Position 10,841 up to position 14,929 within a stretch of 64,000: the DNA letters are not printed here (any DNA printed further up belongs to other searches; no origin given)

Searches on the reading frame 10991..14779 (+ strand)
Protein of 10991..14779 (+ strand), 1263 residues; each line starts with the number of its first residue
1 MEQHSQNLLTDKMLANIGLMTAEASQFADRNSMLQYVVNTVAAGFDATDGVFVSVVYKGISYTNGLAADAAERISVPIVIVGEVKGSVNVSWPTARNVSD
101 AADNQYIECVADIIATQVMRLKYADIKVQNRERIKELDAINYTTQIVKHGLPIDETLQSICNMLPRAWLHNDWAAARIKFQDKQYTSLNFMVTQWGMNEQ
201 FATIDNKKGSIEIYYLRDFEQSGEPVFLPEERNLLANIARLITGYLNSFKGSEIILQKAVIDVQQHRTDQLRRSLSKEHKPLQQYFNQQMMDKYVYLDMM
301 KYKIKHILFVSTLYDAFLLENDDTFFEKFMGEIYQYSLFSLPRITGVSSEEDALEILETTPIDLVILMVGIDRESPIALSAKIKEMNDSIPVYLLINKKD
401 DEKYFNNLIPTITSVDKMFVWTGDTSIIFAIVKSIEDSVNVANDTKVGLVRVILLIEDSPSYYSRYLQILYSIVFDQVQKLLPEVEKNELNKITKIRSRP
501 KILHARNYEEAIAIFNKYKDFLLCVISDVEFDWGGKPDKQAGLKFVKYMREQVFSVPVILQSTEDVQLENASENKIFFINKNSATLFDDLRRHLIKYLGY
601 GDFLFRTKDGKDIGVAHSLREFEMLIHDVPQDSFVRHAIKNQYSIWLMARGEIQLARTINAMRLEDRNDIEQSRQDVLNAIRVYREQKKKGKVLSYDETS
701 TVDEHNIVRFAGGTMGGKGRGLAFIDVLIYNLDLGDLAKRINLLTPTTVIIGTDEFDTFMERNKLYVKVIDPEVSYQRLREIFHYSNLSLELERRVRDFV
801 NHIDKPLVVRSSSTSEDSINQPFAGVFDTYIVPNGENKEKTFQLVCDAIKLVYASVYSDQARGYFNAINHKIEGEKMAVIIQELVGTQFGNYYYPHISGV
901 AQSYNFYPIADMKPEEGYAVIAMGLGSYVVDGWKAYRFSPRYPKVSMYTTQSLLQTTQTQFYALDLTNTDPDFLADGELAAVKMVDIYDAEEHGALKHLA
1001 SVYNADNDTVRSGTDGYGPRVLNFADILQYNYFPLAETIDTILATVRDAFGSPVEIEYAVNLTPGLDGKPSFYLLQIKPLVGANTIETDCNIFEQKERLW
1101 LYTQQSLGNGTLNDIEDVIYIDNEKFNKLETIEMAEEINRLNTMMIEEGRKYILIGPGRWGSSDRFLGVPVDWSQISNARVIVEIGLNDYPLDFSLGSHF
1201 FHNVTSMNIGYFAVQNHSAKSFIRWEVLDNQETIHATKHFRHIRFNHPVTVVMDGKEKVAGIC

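Call 20: search_protein_families(library=pfam, proteins=[window:10991-14779:+], max_evalue=0.01)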
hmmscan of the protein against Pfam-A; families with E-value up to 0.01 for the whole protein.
window:10991-14779:+ (1263 aa): 3 families
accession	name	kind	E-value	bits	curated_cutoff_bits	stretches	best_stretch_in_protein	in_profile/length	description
PF01326.24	PPDK_N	-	1.7e-37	129.9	27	1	715-1082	4-311/328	Pyruvate phosphate dikinase, AMP/ATP-binding domain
PF03709.21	OKR_DC_1_N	-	9.6e-08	32.7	29.3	1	344-416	20-90/111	Orn/Lys/Arg decarboxylase, N-terminal domain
PF00072.30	Response_reg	-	2.4e-05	24.9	30.2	0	341-402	23-83/111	Response regulator receiver domain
